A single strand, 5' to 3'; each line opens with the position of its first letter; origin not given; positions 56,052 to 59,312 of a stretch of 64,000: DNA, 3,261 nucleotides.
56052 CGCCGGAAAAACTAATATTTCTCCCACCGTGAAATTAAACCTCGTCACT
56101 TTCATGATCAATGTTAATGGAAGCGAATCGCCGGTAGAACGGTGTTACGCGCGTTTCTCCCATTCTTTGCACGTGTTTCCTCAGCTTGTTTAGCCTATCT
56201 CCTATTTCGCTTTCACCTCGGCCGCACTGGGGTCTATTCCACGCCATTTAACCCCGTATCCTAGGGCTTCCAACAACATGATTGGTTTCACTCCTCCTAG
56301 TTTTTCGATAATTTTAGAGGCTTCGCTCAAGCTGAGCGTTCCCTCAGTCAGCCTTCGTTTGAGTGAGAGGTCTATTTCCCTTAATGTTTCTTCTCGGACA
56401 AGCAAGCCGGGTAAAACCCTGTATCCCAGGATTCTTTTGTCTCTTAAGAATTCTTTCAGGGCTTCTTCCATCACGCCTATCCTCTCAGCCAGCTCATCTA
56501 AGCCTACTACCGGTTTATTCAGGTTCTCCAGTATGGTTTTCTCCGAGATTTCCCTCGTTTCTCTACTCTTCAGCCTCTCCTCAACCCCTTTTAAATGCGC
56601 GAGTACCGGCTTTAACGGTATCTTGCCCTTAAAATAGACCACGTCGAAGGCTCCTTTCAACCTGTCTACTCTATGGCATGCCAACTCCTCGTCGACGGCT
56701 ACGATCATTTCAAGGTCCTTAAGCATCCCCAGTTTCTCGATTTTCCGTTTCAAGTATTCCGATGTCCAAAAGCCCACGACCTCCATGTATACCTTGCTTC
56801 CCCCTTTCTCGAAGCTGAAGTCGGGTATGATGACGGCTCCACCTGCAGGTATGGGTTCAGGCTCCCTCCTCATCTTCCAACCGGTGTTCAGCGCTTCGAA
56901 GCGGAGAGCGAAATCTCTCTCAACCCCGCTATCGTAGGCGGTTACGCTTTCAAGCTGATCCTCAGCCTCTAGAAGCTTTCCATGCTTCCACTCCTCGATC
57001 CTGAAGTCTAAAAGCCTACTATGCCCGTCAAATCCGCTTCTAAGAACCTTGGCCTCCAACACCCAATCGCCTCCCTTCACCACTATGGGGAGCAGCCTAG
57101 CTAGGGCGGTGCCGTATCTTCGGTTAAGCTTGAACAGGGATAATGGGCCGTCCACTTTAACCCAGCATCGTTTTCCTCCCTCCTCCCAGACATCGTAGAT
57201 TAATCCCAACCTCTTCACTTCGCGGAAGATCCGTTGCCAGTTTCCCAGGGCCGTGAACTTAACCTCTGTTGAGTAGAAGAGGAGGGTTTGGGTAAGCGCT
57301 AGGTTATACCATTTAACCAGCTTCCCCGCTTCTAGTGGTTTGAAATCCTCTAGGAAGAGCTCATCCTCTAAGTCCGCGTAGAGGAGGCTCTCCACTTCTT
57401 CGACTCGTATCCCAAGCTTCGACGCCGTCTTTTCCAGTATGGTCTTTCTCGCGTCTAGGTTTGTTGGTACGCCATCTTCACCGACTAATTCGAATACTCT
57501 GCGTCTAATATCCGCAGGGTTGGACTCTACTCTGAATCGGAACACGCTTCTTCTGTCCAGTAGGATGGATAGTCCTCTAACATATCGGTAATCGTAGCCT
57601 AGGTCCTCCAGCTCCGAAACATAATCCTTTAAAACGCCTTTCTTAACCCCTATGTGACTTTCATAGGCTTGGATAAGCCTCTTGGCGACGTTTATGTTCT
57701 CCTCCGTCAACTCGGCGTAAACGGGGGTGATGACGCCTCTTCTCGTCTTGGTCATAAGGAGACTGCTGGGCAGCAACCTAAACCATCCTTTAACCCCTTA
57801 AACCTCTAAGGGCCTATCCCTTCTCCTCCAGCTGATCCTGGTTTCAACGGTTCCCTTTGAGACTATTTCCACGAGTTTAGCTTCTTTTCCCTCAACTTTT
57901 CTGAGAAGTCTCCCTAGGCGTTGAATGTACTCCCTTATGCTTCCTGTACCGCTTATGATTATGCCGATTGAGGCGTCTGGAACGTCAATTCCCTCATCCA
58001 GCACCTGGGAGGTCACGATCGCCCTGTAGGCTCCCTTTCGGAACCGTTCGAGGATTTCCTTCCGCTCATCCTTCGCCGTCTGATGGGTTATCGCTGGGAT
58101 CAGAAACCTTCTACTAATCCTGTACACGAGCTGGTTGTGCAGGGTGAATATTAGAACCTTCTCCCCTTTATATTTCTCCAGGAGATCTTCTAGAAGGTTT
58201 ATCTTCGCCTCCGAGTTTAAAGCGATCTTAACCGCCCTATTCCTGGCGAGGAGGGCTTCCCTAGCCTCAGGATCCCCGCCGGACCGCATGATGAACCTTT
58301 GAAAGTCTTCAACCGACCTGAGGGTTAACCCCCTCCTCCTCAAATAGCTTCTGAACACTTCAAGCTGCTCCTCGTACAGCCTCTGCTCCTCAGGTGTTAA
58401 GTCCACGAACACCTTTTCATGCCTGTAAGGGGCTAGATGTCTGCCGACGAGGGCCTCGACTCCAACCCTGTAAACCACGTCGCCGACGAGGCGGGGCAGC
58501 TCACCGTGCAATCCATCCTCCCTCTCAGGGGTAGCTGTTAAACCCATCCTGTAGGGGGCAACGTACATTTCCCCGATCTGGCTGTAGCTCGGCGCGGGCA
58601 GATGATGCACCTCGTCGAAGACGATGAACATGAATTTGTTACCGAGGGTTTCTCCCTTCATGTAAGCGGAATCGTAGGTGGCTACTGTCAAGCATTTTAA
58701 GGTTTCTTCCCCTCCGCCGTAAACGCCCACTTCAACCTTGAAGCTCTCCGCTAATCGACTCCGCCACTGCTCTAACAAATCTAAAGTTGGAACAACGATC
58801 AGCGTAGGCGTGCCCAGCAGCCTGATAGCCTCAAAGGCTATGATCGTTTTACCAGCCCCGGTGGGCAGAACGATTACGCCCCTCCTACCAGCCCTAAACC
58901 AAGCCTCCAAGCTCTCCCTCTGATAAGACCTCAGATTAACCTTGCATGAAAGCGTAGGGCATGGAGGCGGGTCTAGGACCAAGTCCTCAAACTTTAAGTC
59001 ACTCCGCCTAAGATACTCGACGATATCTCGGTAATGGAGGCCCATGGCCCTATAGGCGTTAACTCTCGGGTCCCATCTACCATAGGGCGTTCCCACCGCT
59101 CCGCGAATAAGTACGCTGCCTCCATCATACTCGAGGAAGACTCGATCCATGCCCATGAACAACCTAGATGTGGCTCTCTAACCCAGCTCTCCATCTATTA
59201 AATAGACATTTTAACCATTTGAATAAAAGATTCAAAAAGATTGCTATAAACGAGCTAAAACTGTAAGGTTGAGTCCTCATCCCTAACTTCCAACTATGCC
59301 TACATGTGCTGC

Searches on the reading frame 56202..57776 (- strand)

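Call 36: search_protein_families(library=pfam, proteins=[window:56202-57776:-], max_evalue=0.0001)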
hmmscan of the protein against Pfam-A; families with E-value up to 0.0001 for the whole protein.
window:56202-57776:- (524 aa): 1 family
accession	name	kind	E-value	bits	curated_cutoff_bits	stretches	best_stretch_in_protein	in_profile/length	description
PF05626.16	DUF790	-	4.7e-113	378.3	28.8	1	1-394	1-386/387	Protein of unknown function (DUF790)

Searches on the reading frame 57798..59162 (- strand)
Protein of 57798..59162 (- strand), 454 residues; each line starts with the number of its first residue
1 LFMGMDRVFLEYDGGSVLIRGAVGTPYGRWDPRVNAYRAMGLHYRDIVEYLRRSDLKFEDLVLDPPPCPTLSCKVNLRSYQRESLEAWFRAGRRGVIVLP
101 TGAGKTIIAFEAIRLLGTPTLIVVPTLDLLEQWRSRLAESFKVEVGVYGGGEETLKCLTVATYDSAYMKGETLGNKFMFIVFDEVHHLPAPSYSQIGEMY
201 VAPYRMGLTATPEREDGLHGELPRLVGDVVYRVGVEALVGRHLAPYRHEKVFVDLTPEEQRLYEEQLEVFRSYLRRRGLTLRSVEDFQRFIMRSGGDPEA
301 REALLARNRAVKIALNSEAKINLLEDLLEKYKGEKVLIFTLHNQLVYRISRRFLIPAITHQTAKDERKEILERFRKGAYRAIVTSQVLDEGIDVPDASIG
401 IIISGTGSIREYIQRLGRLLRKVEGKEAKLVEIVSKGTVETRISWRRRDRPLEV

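Call 36: search_protein_families(library=pfam, proteins=[window:57798-59162:-], max_evalue=0.0001)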
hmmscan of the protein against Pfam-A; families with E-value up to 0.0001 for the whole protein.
window:57798-59162:- (454 aa): 5 families
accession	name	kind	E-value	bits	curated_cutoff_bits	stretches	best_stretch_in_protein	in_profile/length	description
PF04851.21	ResIII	-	8.3e-32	110.8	22.5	1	75-214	2-164/164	Type III restriction enzyme, res subunit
PF00271.37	Helicase_C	-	1.4e-20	74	23.5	1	320-421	2-108/110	Helicase conserved C-terminal domain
PF18458.6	XPB_DRD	-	7.1e-15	55.1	26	1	10-62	1-57/57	Xeroderma pigmentosum group B helicase damage recognition domain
PF16203.11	ERCC3_RAD25_C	-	2.6e-14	53.5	27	1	330-448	57-182/248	ERCC3/RAD25/XPB C-terminal helicase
PF00270.35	DEAD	-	3.8e-10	40.2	26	1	79-214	2-162/167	DEAD/DEAH box helicase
